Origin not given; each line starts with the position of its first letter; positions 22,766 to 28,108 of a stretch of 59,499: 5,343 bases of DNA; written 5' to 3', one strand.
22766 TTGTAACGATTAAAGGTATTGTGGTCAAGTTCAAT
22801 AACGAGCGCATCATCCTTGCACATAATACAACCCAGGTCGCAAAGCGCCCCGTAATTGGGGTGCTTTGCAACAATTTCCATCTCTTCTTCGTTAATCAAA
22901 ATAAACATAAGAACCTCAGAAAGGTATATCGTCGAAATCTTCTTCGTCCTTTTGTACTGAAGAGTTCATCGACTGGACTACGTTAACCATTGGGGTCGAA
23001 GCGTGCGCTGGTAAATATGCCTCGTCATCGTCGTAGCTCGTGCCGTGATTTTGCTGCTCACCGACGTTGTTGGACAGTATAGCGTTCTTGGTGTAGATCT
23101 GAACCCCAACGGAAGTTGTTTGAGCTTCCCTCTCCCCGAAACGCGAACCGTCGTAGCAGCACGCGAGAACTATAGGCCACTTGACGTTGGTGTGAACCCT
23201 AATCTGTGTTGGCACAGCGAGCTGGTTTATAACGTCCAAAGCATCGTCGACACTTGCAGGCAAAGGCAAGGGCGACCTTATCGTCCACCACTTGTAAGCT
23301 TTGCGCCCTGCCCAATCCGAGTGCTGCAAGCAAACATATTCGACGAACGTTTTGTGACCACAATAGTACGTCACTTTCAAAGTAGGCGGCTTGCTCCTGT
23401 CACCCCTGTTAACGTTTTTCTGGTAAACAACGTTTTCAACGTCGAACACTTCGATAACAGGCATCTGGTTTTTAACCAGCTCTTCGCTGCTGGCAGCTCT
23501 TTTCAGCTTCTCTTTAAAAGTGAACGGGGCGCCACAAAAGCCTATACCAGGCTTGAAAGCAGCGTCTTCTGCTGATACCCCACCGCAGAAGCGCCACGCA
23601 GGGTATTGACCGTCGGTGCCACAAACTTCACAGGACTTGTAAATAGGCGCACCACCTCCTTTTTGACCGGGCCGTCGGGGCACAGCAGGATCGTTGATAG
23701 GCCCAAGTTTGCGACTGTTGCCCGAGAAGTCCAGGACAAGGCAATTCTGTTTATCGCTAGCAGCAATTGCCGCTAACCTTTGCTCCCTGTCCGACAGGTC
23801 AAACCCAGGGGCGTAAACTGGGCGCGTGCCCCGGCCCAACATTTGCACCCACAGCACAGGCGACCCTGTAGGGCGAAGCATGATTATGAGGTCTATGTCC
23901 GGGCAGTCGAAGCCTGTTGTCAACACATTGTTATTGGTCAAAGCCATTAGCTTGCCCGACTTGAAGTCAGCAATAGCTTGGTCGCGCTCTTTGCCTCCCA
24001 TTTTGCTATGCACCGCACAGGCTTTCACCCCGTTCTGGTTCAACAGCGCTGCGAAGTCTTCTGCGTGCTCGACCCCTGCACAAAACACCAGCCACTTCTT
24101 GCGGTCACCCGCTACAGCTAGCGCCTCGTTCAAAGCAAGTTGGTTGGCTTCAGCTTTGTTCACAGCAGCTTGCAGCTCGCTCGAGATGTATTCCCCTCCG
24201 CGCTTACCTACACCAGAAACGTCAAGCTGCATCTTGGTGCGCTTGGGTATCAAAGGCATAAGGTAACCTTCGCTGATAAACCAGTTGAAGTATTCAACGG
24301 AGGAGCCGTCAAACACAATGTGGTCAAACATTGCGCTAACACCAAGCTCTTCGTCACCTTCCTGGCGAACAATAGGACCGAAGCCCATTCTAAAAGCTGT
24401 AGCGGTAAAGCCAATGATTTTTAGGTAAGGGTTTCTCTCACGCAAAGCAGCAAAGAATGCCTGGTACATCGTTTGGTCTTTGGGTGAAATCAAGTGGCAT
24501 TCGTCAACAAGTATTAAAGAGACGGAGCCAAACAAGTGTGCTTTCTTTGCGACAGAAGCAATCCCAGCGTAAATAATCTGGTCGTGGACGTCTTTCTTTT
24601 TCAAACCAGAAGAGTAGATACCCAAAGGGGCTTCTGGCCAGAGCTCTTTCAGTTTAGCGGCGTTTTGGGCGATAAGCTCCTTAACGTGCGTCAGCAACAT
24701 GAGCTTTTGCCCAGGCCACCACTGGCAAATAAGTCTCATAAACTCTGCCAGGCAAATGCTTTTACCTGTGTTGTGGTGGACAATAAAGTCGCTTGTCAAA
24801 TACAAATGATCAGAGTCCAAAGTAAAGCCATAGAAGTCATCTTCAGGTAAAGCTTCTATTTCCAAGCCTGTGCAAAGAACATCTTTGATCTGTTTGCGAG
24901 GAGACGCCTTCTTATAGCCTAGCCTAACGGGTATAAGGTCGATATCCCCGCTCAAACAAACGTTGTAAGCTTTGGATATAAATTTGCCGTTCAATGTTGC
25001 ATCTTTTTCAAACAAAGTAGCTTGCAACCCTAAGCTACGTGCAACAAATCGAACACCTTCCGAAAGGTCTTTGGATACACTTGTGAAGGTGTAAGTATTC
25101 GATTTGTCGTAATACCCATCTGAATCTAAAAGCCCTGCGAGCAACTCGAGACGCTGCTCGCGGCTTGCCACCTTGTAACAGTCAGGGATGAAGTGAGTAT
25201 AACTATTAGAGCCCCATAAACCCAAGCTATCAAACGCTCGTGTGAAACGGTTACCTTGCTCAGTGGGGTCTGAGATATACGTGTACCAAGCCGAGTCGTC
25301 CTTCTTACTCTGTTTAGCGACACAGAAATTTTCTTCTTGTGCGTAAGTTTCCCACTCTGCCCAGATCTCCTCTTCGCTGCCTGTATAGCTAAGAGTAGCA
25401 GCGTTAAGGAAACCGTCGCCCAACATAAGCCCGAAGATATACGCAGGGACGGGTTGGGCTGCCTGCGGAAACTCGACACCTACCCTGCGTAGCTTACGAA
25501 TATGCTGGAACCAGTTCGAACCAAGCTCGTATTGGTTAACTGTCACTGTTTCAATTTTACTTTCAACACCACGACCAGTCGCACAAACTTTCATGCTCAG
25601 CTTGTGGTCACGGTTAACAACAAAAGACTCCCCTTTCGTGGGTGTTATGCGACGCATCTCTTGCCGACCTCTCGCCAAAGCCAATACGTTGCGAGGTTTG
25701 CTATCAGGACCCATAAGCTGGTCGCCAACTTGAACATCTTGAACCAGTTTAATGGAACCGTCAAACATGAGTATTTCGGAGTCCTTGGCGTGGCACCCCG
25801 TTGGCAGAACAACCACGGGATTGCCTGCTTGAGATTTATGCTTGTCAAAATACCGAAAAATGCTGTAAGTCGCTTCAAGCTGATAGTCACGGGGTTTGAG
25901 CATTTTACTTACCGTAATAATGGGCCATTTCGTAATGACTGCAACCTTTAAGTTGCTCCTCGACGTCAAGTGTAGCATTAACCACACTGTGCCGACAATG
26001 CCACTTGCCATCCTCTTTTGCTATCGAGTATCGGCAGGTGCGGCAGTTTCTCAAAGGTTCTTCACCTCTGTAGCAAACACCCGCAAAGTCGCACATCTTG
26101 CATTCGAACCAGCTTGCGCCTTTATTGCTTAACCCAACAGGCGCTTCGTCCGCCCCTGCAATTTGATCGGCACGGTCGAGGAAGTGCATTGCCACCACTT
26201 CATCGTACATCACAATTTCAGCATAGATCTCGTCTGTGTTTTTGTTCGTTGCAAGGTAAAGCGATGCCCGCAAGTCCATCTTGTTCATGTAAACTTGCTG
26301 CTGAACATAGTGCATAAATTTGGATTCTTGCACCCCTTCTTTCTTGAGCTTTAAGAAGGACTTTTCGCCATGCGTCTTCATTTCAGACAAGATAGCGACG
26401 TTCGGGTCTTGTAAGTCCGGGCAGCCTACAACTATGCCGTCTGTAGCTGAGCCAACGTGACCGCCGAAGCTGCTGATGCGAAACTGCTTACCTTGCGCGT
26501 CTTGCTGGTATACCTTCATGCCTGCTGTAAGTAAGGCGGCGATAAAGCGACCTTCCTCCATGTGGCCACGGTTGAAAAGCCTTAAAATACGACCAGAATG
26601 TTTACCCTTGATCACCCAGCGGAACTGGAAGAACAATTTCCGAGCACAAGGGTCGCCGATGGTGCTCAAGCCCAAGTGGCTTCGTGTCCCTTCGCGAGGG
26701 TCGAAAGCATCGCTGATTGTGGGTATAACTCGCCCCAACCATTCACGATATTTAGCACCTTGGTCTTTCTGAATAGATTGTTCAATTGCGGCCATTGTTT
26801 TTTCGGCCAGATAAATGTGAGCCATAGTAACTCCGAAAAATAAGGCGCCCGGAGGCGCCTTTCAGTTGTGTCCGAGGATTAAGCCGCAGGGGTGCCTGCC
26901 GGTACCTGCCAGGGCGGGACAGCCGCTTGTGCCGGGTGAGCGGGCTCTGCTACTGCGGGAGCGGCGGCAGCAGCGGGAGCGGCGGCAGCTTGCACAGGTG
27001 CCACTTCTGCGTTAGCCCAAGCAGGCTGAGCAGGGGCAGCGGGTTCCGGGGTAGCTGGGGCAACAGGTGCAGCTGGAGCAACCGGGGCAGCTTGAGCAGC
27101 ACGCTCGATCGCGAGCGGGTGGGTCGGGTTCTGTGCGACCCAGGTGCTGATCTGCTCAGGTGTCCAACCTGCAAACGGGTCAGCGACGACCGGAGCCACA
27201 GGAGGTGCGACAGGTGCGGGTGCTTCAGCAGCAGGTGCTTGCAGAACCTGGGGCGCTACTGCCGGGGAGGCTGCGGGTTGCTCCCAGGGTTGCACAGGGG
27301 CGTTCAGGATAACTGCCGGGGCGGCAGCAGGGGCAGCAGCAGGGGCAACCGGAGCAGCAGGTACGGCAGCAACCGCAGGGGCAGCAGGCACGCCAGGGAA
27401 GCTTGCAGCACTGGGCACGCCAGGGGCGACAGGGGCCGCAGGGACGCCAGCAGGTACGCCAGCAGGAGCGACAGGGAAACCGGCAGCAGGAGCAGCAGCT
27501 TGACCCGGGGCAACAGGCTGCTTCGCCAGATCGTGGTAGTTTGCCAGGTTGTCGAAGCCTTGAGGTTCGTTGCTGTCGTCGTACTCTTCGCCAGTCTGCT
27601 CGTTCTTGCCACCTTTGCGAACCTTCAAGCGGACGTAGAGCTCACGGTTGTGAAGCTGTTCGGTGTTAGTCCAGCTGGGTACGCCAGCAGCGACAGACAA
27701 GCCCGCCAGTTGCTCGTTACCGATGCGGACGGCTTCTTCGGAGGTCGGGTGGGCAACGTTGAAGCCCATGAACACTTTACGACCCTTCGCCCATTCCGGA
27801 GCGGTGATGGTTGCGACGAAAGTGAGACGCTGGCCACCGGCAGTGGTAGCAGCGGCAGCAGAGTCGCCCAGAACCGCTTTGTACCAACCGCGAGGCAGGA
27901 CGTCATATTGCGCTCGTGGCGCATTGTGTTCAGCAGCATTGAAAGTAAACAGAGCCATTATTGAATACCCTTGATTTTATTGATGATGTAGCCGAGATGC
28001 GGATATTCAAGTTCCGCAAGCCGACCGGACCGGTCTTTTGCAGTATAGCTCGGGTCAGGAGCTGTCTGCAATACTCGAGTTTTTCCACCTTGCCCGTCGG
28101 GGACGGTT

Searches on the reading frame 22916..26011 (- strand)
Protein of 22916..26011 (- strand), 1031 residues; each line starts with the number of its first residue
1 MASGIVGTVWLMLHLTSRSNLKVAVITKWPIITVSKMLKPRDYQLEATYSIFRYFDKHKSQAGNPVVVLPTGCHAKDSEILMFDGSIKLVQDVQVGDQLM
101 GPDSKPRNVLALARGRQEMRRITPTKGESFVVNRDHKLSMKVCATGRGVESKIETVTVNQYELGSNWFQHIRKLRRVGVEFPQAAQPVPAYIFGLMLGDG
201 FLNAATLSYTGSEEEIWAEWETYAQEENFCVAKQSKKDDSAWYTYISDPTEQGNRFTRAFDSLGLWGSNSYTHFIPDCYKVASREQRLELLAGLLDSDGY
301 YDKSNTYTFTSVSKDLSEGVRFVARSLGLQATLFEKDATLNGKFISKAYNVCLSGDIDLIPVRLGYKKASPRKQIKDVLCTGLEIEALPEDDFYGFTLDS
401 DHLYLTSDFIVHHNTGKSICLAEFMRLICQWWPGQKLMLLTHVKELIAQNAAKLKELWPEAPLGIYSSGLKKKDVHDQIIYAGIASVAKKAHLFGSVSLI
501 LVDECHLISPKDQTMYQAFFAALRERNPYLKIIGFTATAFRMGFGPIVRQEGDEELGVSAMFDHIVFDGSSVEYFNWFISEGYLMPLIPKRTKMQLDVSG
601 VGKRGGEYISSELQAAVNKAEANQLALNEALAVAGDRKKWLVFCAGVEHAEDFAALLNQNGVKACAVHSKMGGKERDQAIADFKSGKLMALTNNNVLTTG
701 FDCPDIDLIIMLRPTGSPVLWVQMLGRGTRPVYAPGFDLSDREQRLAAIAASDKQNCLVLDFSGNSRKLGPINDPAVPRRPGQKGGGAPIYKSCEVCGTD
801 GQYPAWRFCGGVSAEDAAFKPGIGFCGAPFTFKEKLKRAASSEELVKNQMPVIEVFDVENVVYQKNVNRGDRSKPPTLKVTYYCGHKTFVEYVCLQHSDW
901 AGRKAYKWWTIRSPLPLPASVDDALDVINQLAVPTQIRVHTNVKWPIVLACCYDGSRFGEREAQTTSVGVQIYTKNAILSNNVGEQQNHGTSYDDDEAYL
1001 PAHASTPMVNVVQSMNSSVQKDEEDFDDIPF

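Call 12: search_protein_families(library=phrogs, proteins=[window:22916-26011:-], max_evalue=0.001)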
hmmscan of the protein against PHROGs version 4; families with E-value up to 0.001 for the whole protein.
window:22916-26011:- (1031 aa): 11 families
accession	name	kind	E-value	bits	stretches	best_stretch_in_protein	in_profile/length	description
phrog_16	-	DNA, RNA and nucleotide metabolism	3.8e-81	274.6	1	415-955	301-762/986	DNA helicase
phrog_19299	-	head and packaging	2.2e-15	57.2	1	87-416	45-387/702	terminase large subunit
phrog_36964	-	head and packaging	3.8e-13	49.4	1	87-341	105-350/890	terminase large subunit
phrog_510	-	DNA, RNA and nucleotide metabolism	1.3e-10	41.6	1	79-315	411-641/667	DNA primase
phrog_9690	-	DNA, RNA and nucleotide metabolism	3.4e-10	40.5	1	603-730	126-255/306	DNA helicase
phrog_16694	-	unknown function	9.2e-09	34.8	1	629-730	551-659/1010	-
phrog_34449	-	unknown function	2.7e-07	31.3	0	387-420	182-215/241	-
phrog_15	-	head and packaging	8.9e-06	25.2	1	88-312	93-319/1330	terminase large subunit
phrog_34613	-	unknown function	0.00016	21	0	661-713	493-547/666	-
phrog_27849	-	unknown function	0.00024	20.4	1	639-712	448-521/664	-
phrog_32711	-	unknown function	0.00028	19.9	1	605-751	313-458/956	-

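Call 76: search_protein_families(library=pfam, proteins=[window:22916-26011:-], max_evalue=0.01)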
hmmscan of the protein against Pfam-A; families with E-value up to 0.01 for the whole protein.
window:22916-26011:- (1031 aa): 6 families
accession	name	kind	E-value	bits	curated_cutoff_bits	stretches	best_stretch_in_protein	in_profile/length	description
PF05203.21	Hom_end_hint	-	1.4e-19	71.5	32.1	1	73-152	1-89/228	Hom_end-associated Hint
PF00271.37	Helicase_C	-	8.3e-17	61.9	23.5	1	634-730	12-108/110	Helicase conserved C-terminal domain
PF04851.21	ResIII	-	7.6e-11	42.6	22.5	1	415-540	34-163/164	Type III restriction enzyme, res subunit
PF05204.19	Hom_end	-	1.1e-09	38.9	21.1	1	285-357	12-89/110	Homing endonuclease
PF14528.11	LAGLIDADG_3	-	1.2e-07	32.4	22.5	1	285-338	1-56/82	LAGLIDADG-like domain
PF00270.35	DEAD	-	7.1e-06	26.3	26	1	415-539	25-160/167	DEAD/DEAH box helicase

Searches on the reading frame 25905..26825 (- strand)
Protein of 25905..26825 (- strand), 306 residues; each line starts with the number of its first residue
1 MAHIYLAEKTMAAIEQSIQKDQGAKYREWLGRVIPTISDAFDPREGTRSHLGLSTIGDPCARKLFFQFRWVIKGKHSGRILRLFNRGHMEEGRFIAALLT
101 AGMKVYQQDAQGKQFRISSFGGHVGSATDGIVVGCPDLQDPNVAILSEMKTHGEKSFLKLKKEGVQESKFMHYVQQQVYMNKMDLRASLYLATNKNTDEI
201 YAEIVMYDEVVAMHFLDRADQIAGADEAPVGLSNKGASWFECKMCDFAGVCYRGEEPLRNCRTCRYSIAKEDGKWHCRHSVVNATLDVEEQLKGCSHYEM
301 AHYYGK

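Call 13: search_protein_families(library=phrogs, proteins=[window:25905-26825:-], max_evalue=0.001)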
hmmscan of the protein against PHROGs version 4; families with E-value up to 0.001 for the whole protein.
window:25905-26825:- (306 aa): 2 families
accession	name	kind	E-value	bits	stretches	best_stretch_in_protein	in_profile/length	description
phrog_1990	-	DNA, RNA and nucleotide metabolism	1.1e-101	341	1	15-305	5-288/290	Cas4-domain exonuclease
phrog_1674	-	DNA, RNA and nucleotide metabolism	2e-05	24.9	1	15-225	19-230/276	exonuclease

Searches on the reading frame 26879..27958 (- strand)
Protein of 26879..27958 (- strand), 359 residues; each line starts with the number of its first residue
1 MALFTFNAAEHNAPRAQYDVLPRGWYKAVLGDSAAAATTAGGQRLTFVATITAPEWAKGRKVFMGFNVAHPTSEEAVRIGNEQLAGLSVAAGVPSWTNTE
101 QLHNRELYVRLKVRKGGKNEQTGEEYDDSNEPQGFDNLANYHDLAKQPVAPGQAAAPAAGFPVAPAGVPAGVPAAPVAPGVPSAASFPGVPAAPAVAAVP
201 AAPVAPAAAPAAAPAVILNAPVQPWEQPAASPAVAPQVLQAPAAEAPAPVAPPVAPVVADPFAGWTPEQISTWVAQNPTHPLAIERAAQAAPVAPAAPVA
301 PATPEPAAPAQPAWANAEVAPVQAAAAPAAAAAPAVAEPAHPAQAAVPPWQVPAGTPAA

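Call 13: search_protein_families(library=phrogs, proteins=[window:26879-27958:-], max_evalue=0.001)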
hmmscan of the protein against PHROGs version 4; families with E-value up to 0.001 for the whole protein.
window:26879-27958:- (359 aa): 3 families
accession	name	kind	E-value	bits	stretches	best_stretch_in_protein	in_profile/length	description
phrog_13350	-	unknown function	2.7e-30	106.9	1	1-281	4-289/302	-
phrog_2300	-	unknown function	2.1e-18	68.2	1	1-250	26-223/347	-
phrog_6015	-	DNA, RNA and nucleotide metabolism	7.4e-15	56.3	1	4-351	5-270/273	single strand DNA binding protein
